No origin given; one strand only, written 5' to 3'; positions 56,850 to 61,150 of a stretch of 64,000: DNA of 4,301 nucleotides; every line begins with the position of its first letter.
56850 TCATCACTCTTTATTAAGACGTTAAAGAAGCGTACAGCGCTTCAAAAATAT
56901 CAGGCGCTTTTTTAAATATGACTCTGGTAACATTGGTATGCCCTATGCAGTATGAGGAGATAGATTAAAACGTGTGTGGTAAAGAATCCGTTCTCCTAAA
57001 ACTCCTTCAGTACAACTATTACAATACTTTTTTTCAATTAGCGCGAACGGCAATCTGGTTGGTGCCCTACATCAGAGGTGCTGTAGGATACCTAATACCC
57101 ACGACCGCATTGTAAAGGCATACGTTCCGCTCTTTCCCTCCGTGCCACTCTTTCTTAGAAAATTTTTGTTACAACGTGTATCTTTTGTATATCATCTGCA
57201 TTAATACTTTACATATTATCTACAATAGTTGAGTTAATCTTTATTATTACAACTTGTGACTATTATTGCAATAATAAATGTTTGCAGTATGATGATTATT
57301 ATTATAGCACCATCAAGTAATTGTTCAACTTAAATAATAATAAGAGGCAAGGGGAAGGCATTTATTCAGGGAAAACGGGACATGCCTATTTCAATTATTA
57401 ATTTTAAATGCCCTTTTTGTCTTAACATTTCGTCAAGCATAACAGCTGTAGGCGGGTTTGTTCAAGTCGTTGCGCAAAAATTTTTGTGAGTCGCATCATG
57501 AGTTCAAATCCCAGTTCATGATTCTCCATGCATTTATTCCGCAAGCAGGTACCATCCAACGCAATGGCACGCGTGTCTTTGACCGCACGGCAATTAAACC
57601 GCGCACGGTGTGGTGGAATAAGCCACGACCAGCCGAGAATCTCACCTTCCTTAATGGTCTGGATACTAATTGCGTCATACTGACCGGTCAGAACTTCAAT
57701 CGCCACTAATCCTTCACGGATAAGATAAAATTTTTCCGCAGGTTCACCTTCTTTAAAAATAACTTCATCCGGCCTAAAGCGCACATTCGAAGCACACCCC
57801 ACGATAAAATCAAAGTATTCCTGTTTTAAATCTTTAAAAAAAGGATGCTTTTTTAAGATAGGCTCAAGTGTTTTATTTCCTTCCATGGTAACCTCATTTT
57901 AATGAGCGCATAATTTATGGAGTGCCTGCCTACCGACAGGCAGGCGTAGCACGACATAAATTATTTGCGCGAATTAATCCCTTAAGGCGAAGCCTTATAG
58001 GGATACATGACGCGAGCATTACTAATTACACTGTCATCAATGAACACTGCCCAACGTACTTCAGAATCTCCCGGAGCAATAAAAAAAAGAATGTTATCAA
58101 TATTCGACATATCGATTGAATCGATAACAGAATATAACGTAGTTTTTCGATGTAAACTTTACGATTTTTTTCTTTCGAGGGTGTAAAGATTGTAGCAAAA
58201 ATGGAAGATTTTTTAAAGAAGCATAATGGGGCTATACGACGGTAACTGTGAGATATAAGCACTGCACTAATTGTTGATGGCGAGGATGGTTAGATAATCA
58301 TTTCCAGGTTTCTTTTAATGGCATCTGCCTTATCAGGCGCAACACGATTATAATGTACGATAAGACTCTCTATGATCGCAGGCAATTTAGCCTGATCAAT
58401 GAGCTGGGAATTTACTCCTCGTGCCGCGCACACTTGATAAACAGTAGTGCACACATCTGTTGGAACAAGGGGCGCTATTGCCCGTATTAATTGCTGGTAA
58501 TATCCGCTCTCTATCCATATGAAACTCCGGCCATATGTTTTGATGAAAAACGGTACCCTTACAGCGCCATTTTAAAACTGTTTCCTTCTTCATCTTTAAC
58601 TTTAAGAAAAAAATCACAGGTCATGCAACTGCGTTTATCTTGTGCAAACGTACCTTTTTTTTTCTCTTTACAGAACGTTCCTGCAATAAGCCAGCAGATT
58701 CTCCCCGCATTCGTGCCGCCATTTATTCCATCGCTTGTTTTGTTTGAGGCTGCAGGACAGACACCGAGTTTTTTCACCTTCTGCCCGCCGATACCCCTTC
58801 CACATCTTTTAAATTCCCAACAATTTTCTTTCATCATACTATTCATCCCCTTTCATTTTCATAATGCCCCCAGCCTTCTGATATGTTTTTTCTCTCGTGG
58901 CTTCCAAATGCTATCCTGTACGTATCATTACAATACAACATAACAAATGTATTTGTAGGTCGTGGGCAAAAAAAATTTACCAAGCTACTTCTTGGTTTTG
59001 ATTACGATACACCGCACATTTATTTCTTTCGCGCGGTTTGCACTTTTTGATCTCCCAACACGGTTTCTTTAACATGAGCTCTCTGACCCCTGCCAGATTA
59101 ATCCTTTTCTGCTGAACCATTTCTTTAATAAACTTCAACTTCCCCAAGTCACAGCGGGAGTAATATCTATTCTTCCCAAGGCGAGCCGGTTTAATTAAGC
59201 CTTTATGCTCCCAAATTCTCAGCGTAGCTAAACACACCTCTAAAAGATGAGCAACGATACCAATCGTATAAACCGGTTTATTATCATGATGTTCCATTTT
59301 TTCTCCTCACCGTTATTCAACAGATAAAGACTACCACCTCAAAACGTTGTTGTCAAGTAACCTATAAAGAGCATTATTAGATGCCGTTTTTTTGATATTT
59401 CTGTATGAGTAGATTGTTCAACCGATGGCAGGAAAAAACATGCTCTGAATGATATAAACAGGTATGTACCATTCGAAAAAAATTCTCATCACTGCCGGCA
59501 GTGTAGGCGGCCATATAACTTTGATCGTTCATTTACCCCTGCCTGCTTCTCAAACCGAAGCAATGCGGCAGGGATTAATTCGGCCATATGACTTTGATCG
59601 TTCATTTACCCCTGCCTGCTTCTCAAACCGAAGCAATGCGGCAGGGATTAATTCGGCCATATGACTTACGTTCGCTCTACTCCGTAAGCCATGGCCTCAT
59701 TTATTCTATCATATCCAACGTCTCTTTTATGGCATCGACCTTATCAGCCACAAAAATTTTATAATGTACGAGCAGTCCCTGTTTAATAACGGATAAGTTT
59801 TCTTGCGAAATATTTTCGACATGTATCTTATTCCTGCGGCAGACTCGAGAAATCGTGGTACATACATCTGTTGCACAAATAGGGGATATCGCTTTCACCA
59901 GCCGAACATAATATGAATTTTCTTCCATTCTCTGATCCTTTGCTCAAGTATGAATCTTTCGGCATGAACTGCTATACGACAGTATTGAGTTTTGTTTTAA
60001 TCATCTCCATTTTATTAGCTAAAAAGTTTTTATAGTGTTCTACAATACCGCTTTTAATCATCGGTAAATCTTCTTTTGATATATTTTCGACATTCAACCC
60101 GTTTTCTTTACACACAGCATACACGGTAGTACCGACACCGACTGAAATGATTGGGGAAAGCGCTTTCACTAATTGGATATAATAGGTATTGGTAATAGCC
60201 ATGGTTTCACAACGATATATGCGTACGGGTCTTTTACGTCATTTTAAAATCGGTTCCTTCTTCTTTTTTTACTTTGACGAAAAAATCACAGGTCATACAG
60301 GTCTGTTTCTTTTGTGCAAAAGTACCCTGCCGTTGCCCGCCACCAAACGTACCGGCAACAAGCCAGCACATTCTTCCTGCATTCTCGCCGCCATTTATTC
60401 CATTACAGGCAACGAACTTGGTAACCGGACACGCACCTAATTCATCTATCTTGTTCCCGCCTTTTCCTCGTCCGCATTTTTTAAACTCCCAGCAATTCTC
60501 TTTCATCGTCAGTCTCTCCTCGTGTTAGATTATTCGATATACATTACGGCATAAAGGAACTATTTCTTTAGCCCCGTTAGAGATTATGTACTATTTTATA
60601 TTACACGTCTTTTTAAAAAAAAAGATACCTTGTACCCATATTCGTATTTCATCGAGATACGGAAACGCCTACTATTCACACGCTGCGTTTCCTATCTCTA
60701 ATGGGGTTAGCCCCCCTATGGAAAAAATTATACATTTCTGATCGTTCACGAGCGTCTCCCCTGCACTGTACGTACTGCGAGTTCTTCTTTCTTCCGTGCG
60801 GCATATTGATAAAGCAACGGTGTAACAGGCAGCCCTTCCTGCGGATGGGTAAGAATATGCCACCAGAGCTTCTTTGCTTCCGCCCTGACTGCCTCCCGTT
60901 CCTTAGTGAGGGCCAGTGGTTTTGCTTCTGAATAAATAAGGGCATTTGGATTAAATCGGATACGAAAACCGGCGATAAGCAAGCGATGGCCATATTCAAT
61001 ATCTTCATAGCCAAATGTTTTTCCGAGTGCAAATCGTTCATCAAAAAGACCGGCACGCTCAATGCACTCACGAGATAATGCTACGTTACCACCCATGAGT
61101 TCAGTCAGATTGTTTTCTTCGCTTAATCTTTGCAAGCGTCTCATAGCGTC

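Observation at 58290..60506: Duplicated cassette of Cys-rich 'two-CW' proteins with 75-aa partner paralogs around a MerR regulator that shares the CW motif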

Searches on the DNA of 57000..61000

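Call 59: search_rna_families(source=window, start=57000, end=61000, threshold=evalue, max_evalue=1)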
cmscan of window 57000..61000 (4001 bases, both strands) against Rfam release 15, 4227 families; matches with E-value up to 1: 1.
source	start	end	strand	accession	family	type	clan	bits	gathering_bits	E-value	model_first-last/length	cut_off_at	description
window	57874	57947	+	RF01844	SmY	Gene; snRNA; splicing;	-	23.1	39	0.058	1-80/80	no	SmY spliceosomal RNA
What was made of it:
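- Tried and rejected: Rfam found nothing credible in 57000-61000 (call 59).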

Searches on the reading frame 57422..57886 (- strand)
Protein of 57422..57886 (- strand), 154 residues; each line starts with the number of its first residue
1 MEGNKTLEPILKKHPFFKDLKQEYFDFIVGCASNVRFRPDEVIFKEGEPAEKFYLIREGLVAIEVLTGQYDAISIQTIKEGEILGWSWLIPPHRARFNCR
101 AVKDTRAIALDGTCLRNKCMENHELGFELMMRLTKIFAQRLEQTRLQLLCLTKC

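Call 4: search_protein_families(library=ncbifam, proteins=[window:57422-57886:-], max_evalue=1)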
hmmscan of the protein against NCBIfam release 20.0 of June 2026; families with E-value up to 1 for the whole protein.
window:57422-57886:- (154 aa): 11 families
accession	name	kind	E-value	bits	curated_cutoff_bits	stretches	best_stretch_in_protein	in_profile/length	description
NF010499.0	PRK13918.1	equivalog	3e-07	30.1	274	1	34-146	14-124/205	CRP/FNR family transcriptional regulator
NF006901.0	PRK09392.1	equivalog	8.2e-07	28.6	211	1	11-144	9-141/236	transcriptional activator FtrB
NF041163.2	encap_f2b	equivalog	3.9e-06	26.3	400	1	11-127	73-191/450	family 2B encapsulin nanocompartment shell protein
TIGR03697.1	NtcA_cyano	equivalog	1.7e-05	24.6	244.95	1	42-146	3-105/193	global nitrogen regulator NtcA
TIGR03896.1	cyc_nuc_ocin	subfamily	3.9e-05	23.2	161.05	1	17-142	146-271/317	bacteriocin-type transport-associated protein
NF008732.0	PRK11753.1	equivalog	0.00015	21.3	266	1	26-147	17-135/214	cAMP-activated global transcriptional regulator CRP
NF052518.1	TransRegLdrP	equivalog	0.00049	20.2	300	1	36-125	3-91/195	transcriptional regulator LdrP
NF050815.1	TransActFtrBCaul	equivalog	0.00075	18.8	300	1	11-137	11-136/251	transcriptional activator FtrB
NF058543.1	ActPatMycb56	equivalog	0.001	18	460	1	16-90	3-76/317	acetyltransferase Pat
NF050806.1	TransRegFixKCaul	equivalog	0.016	14.4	300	1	31-61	22-52/215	transcriptional regulator FixK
TIGR00616.1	rect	subfamily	0.097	12.4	52.65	1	53-90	116-153/242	recombinase, phage RecT family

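Call 5: search_protein_families(library=pfam, proteins=[window:57422-57886:-], max_evalue=1)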
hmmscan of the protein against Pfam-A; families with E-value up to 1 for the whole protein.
window:57422-57886:- (154 aa): 2 families
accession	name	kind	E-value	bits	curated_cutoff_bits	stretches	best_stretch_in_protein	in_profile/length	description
PF00027.35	cNMP_binding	-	3.7e-15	56.1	27.5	1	35-122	2-89/89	Cyclic nucleotide-binding domain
PF25562.1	CNBH_CNNM2_C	-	0.22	11.5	27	1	36-65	59-88/172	Metal transporter CNNM2-like, C-terminal CNBH domain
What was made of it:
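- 57422..57886 (-): Stand-alone cNMP-binding protein (154 aa), 403 nt downstream. It is context and a possible functional partner. PF00027 match, E 4e-15 (call 5).
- Checked: The cNMP-binding gene at 57422..57886 matches PF00027 (call 5).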

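Call 78: search_protein_families(library=padloc, proteins=[window:57422-57886:-], max_evalue=0.01)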
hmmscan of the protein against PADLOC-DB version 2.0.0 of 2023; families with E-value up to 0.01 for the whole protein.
window:57422-57886:- (154 aa): 1 family
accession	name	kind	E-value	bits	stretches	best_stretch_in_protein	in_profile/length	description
PDLC00734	PycC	-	0.0038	14.4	1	35-109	36-110/374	Pycsar cyclase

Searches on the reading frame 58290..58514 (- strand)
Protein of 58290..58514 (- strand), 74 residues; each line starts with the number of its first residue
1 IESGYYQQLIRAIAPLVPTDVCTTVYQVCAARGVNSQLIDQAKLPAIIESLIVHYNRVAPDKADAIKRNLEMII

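Call 4: search_protein_families(library=ncbifam, proteins=[window:58290-58514:-], max_evalue=1)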
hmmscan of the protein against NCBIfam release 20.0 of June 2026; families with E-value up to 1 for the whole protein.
window:58290-58514:- (74 aa): 0 families

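Call 5: search_protein_families(library=pfam, proteins=[window:58290-58514:-], max_evalue=1)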
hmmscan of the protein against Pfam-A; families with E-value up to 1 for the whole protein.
window:58290-58514:- (74 aa): 1 family
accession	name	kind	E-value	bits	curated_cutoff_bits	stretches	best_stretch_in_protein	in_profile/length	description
PF14144.11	DOG1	-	0.16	12.6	27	1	35-69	10-43/77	Seed dormancy control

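Call 78: search_protein_families(library=padloc, proteins=[window:58290-58514:-], max_evalue=0.01)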
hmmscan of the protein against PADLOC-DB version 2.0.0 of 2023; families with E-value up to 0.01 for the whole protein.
window:58290-58514:- (74 aa): 0 families

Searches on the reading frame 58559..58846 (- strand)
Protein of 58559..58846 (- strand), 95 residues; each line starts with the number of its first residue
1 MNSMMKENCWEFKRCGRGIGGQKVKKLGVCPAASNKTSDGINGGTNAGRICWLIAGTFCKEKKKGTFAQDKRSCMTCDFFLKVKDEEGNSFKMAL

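Call 4: search_protein_families(library=ncbifam, proteins=[window:58559-58846:-], max_evalue=1)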
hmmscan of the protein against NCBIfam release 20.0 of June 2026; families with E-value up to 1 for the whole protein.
window:58559-58846:- (95 aa): 1 family
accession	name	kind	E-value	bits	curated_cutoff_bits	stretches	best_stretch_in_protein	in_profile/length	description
NF045718.1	two_CW_domain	domain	5.2e-30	103.7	35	1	7-86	1-80/80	two-CW domain-containing protein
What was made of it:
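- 58559..58837 (-): Two-CW protein copy 2 (92 aa). It keeps all seven Cys but is atypical at three positions that are at least 96% conserved (G56E, Q59K, K65D). NF045718 match at 104 bits (call 4).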

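Call 5: search_protein_families(library=pfam, proteins=[window:58559-58846:-], max_evalue=1)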
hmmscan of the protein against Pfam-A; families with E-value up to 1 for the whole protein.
window:58559-58846:- (95 aa): 0 families

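Call 78: search_protein_families(library=padloc, proteins=[window:58559-58837:-], max_evalue=0.01)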
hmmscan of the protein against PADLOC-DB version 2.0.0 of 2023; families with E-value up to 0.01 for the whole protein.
window:58559-58837:- (92 aa): 0 families
